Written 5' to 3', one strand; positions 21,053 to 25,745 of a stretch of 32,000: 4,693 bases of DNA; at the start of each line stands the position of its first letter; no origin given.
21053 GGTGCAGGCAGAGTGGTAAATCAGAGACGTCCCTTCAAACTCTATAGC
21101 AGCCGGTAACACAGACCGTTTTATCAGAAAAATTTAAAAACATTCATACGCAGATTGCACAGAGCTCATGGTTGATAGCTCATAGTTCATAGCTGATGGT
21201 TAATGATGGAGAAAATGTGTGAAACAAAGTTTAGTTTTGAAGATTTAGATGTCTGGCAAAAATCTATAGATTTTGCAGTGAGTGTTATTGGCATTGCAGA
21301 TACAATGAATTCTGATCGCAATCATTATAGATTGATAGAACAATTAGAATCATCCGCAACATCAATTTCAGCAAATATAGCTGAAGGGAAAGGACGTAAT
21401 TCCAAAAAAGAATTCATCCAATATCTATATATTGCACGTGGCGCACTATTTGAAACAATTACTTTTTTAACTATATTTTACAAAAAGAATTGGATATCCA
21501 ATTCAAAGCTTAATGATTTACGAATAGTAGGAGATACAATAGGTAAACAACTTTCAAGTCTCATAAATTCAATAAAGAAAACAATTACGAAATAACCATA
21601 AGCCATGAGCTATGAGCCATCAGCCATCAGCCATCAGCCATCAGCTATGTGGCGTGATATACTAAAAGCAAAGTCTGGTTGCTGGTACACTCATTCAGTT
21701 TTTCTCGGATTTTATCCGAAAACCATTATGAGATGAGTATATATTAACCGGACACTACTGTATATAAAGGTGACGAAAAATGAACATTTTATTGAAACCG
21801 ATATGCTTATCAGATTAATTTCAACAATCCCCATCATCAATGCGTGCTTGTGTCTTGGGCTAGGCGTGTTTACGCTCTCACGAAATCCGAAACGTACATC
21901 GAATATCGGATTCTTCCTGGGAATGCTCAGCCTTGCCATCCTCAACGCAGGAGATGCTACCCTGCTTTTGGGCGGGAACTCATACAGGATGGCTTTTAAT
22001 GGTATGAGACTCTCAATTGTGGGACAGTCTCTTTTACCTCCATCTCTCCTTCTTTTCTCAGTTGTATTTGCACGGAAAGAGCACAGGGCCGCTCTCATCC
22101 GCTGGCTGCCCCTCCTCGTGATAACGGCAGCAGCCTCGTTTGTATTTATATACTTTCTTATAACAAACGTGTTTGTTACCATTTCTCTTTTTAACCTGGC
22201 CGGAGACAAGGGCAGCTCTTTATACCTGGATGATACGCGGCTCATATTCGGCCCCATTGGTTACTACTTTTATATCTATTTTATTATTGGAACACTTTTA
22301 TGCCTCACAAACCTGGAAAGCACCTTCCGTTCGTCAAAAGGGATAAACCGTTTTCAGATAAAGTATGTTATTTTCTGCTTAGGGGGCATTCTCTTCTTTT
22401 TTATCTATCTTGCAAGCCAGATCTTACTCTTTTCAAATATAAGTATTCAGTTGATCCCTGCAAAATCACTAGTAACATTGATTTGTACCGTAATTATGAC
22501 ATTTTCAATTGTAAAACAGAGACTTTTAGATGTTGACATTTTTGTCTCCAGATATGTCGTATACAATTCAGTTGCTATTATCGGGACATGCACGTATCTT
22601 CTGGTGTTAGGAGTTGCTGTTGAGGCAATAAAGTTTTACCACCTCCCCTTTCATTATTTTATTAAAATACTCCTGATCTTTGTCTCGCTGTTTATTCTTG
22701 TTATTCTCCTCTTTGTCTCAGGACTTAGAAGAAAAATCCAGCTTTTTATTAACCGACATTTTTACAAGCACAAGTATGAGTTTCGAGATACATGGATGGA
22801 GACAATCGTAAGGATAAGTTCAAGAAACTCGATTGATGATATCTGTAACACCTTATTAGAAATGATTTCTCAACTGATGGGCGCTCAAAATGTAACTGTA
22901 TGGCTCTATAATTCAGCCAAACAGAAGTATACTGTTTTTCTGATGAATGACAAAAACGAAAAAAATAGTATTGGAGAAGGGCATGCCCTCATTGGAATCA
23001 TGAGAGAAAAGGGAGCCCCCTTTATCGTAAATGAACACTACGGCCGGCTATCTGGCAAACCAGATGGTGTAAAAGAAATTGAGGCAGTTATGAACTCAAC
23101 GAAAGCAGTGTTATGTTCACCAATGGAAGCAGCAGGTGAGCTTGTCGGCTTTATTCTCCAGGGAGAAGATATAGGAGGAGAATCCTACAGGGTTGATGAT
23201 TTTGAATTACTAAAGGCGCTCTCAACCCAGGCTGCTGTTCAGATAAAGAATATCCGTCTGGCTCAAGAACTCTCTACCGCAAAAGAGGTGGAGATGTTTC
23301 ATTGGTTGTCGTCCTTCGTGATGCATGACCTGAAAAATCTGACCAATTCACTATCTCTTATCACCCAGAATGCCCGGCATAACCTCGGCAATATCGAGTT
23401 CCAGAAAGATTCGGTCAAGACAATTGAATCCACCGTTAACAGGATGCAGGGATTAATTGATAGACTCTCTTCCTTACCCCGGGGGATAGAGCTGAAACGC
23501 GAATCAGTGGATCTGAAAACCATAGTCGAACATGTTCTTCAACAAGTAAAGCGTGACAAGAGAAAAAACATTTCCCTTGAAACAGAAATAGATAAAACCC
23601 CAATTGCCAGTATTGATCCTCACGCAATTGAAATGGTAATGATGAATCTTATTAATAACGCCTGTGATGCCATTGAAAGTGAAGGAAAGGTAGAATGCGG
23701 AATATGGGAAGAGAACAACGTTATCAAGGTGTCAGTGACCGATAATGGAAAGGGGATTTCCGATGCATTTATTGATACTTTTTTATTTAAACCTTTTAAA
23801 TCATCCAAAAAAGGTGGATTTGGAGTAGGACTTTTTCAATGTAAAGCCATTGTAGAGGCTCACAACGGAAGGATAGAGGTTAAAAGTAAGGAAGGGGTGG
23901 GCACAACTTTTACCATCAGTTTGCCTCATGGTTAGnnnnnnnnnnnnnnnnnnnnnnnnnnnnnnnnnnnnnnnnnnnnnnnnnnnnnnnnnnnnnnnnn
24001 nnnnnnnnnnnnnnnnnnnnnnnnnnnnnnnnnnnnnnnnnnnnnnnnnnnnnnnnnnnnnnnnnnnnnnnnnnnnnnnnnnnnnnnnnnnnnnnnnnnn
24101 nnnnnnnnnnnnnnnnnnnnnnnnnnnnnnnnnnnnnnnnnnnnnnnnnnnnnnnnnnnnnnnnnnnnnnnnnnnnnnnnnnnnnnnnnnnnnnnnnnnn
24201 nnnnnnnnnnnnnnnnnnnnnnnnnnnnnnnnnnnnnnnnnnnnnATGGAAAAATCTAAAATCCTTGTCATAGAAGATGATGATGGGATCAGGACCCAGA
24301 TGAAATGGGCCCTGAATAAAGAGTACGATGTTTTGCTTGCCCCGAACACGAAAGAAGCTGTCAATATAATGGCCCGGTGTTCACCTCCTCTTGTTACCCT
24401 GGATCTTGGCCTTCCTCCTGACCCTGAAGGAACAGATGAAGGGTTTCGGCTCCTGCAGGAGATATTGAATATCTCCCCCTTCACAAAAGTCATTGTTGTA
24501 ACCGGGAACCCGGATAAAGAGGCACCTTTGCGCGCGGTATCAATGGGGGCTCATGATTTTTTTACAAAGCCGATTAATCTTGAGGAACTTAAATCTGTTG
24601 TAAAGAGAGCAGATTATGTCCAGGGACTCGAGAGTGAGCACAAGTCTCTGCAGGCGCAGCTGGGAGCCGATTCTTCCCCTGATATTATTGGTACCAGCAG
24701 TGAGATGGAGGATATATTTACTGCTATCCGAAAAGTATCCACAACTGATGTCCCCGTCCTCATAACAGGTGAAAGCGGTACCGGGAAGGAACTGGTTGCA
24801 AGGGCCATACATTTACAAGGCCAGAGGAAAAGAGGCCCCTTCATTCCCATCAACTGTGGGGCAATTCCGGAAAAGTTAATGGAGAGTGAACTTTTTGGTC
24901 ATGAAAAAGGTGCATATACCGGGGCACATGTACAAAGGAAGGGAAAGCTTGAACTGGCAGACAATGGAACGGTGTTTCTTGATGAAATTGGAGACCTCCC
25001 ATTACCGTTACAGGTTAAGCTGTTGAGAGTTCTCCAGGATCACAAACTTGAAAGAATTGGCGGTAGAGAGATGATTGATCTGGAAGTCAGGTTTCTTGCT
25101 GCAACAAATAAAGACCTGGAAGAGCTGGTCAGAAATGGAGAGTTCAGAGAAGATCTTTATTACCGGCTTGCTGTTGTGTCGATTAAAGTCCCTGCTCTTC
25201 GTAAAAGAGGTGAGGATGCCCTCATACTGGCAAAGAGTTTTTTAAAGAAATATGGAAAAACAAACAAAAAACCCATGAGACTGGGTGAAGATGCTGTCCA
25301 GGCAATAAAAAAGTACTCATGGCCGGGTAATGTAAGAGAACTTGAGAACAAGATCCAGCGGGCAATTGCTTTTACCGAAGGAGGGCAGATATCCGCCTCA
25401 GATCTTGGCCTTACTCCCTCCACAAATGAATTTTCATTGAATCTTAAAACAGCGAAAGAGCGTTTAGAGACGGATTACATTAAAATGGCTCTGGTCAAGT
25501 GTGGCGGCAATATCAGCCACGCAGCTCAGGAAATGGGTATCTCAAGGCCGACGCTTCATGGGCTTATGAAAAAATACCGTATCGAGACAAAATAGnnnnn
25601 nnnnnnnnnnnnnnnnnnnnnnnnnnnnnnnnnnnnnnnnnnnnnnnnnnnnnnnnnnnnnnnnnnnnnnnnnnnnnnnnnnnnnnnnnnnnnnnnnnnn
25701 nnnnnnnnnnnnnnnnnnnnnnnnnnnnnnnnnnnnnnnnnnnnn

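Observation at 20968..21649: Avd / 23S-IVS-family four-helix-bundle gene sits exactly in the loop of a 39-bp stem built from heptamer repeats: an IVS-like cassette outside rRNA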

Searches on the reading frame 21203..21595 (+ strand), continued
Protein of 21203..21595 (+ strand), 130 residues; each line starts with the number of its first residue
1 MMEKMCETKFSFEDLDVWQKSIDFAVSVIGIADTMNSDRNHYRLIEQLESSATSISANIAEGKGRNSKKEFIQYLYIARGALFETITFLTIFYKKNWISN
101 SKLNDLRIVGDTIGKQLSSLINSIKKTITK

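Call 78: get_annotated_region(hit=H11, flank=1500)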
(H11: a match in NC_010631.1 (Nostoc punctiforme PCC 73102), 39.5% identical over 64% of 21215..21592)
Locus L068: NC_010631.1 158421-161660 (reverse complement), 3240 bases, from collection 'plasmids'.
description: Nostoc punctiforme PCC 73102 plasmid pNPUN01, complete sequence
organism: Nostoc punctiforme PCC 73102 (NCBI taxid 63737)
taxonomy: Bacteria; Cyanobacteriota; Cyanophyceae; Nostocales; Nostocaceae; Nostoc; Nostoc punctiforme; Nostoc punctiforme PCC 73102
host: -; source: -; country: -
typing (MOB-suite, as given by PLSDB): conjugative; replicon rep_cluster_317; relaxase MOBF; mating-pair formation MPF_T
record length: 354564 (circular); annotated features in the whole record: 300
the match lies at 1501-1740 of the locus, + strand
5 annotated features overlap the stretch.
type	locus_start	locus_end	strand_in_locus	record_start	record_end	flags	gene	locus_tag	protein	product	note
CDS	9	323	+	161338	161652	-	-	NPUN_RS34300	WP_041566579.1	hypothetical protein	-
CDS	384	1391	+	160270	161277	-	-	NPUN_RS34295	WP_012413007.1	tyrosine-type recombinase/integrase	GO:0015074 - DNA integration [Evidence IEA]; GO:0006310 - DNA recombination [Evidence IEA]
CDS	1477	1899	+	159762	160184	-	-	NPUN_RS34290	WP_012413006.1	four helix bundle protein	-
CDS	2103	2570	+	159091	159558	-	-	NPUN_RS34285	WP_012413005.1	hypothetical protein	-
CDS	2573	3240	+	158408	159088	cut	-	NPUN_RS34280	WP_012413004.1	hypothetical protein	-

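Call 82: get_annotated_region(hit=H12, flank=2500)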
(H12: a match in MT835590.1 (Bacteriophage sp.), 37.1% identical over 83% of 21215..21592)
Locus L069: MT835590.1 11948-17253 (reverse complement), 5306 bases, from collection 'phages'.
description: UNVERIFIED: Bacteriophage sp. clone scaffold_249 genomic sequence.
organism: Bacteriophage sp. (NCBI taxid 38018)
taxonomy: Viruses
host: -; source: human fecal samples; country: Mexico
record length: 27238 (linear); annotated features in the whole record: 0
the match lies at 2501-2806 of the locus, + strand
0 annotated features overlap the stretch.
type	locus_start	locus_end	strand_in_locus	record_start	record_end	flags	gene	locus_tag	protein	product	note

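Call 83: get_annotated_region(hit=H13, flank=2500)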
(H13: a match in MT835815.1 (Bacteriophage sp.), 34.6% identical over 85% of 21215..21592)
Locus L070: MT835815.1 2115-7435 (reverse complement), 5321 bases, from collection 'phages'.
description: UNVERIFIED: Bacteriophage sp. clone scaffold_749 genomic sequence.
organism: Bacteriophage sp. (NCBI taxid 38018)
taxonomy: Viruses
host: -; source: human fecal samples; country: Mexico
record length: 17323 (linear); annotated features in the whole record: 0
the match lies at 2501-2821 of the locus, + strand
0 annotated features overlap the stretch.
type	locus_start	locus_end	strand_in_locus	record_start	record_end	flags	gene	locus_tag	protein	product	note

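Call 85: search_protein_families(library=pfam, proteins=[L069:109-1236:+, L069:1246-2202:+, L069:3158-4771:-, L070:655-2067:+, L070:3074-4348:+, L070:4466-5320:-, L069:2504-2818:+, L070:2471-2833:+], max_evalue=0.001)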
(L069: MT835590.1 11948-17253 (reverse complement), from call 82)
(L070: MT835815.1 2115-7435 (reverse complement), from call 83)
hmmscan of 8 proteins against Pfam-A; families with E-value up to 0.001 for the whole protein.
L069:109-1236:+ (375 aa): 2 families
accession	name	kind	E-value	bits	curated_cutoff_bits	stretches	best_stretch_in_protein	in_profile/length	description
PF14286.12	DHHW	-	4.9e-55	187.8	25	1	35-326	89-384/385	DHHW protein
PF16822.11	ALGX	-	1.4e-06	28.7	26.5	1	120-205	44-133/268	SGNH hydrolase-like domain, acetyltransferase AlgX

L069:1246-2202:+ (318 aa): 1 family
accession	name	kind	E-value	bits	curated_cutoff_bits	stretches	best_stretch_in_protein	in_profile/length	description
PF24722.1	DUF7674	-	3.5e-11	43.6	27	1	168-266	2-101/111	Domain of unknown function (DUF7674)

L069:3158-4771:- (537 aa): 2 families
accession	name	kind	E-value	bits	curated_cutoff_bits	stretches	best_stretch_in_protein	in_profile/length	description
PF00370.27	FGGY_N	-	1.3e-48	166.2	28.8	1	6-258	1-241/245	FGGY family of carbohydrate kinases, N-terminal domain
PF02782.22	FGGY_C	-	2e-28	100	27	1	275-481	5-196/198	FGGY family of carbohydrate kinases, C-terminal domain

L070:655-2067:+ (470 aa): 2 families
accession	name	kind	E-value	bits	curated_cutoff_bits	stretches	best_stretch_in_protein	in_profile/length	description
PF02127.20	Peptidase_M18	-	5.3e-81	273.1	24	1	44-466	1-432/432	Aminopeptidase I zinc metalloprotease (M18)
PF05343.19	Peptidase_M42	-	0.00047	19.7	23.2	0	346-457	190-288/292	M42 glutamyl aminopeptidase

L070:3074-4348:+ (424 aa): 3 families
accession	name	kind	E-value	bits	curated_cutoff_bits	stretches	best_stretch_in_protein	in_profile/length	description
PF05257.22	CHAP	-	4.4e-17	62.8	26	1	83-165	3-79/81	CHAP domain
PF00404.24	Dockerin_1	-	2e-11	44.3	22.9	1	366-418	2-54/57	Dockerin type I domain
PF08239.17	SH3_3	-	1.9e-07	31.6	27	1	230-279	2-49/54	Bacterial SH3 domain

L070:4466-5320:- (284 aa): 1 family
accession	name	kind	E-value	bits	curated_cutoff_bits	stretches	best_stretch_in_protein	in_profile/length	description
PF14501.12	HATPase_c_5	-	3.6e-17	62.6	22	1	183-283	3-102/102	GHKL domain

L069:2504-2818:+ (104 aa): 1 family
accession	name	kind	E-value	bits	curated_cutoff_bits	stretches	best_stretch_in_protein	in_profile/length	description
PF05635.17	23S_rRNA_IVP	-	3.5e-23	82.3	33.8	1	2-94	11-105/106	23S rRNA-intervening sequence protein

L070:2471-2833:+ (120 aa): 1 family
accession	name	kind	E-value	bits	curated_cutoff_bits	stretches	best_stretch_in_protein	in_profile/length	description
PF05635.17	23S_rRNA_IVP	-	3.3e-29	101.7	33.8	1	8-109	5-105/106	23S rRNA-intervening sequence protein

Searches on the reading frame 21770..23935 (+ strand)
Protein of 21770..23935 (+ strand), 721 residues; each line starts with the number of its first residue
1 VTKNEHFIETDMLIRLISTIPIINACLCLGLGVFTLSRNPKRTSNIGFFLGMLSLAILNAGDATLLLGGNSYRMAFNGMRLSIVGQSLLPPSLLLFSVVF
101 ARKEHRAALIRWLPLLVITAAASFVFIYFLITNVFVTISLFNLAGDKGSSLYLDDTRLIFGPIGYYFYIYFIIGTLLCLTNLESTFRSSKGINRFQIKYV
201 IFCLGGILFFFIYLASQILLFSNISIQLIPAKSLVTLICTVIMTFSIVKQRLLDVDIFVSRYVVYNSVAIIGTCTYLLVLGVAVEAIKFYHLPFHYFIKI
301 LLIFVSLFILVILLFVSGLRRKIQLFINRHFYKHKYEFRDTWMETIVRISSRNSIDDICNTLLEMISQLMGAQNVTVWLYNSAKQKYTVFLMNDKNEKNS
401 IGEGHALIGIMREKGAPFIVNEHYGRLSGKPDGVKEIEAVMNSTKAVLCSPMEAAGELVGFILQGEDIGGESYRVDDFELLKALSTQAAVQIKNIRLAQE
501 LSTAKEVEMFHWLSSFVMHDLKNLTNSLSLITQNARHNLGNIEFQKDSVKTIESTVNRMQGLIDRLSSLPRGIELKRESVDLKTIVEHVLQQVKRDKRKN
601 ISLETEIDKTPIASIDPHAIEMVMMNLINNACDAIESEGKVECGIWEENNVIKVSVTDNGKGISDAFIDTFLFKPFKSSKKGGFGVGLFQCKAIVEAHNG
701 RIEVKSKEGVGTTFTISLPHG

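Call 8: search_protein_families(library=pfam, proteins=[window:21770-23935:+], max_evalue=0.01)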
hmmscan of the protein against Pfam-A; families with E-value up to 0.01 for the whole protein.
window:21770-23935:+ (721 aa): 7 families
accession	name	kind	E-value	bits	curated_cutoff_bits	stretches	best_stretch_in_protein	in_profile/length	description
PF02518.31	HATPase_c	-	4.2e-22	79.1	26.4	1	616-720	2-109/111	Histidine kinase-, DNA gyrase B-, and HSP90-like ATPase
PF13492.12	GAF_3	-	9.8e-08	32.9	27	1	354-494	1-129/129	GAF domain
PF01590.32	GAF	-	3.7e-07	31.2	22.4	1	355-492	2-133/133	GAF domain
PF13185.12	GAF_2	-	8e-06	26.5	28.6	1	354-490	3-133/136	GAF domain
PF14501.12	HATPase_c_5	-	0.00026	21.3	22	1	616-709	2-93/102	GHKL domain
PF13589.12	HATPase_c_3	-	0.0016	18.9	25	1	620-688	3-77/137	Histidine kinase-, DNA gyrase B-, and HSP90-like ATPase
PF00512.31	HisKA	-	0.0065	16.9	26.9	0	517-569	9-60/66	His Kinase A (phospho-acceptor) domain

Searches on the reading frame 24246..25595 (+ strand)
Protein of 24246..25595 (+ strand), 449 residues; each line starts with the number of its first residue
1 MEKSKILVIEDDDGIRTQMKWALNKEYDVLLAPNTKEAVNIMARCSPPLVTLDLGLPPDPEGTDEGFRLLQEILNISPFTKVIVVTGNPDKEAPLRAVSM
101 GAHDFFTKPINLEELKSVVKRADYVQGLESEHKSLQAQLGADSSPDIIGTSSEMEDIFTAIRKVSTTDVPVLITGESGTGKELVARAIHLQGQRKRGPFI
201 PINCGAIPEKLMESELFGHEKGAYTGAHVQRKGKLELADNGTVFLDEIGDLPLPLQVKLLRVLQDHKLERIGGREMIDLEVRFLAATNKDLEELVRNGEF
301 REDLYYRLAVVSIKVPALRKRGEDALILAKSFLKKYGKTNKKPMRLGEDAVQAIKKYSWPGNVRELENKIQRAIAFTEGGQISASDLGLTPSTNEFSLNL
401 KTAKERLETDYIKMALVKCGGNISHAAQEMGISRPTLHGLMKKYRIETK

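Call 8: search_protein_families(library=pfam, proteins=[window:24246-25595:+], max_evalue=0.01)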
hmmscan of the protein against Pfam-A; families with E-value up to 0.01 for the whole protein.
window:24246-25595:+ (449 aa): 9 families
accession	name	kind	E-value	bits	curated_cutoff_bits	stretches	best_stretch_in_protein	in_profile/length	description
PF00158.32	Sigma54_activat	-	1.6e-71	239.8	20.2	1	147-313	1-167/168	Sigma-54 interaction domain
PF14532.12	Sigma54_activ_2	-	1.9e-22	80.5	25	1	148-318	1-138/138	Sigma-54 interaction domain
PF25601.1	AAA_lid_14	-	2.1e-20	72.8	27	1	319-388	1-71/87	AAA+ ATPase lid domain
PF00072.30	Response_reg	-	1.8e-18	67.1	30.2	1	6-119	1-110/111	Response regulator receiver domain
PF02954.25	HTH_8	-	2.7e-10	40.3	22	1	405-444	3-42/42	Bacterial regulatory protein, Fis family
PF07728.20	AAA_5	-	0.00026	21.4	22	1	170-289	1-123/139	AAA domain (dynein-related subfamily)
PF13191.12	AAA_16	-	0.0023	18.9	32.6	1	151-223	6-85/167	AAA ATPase domain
PF13518.12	HTH_28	-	0.0028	18.2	25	1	418-446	11-38/52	Helix-turn-helix domain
PF09862.15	DUF2089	-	0.007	16.5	33.4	0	415-439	11-35/47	Domain of unknown function (DUF2089)-HTH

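Call 15: find_encoding_contigs(protein=window:24246-25595:+, flank=10000, max_places=4)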
Protein window:24246-25595:+ (449 aa): 2 contigs read that carry it; 2 places shown.
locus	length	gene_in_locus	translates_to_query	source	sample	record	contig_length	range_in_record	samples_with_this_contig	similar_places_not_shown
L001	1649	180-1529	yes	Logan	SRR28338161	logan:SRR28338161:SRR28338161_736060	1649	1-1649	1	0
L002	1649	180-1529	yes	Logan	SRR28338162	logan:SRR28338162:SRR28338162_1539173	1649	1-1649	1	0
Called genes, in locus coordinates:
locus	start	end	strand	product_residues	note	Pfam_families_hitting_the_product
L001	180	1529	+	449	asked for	PF00072:Response_reg, PF00158:Sigma54_activat, PF14532:Sigma54_activ_2, PF25601:AAA_lid_14, PF02954:HTH_8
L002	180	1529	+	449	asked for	PF00072:Response_reg, PF00158:Sigma54_activat, PF14532:Sigma54_activ_2, PF25601:AAA_lid_14, PF02954:HTH_8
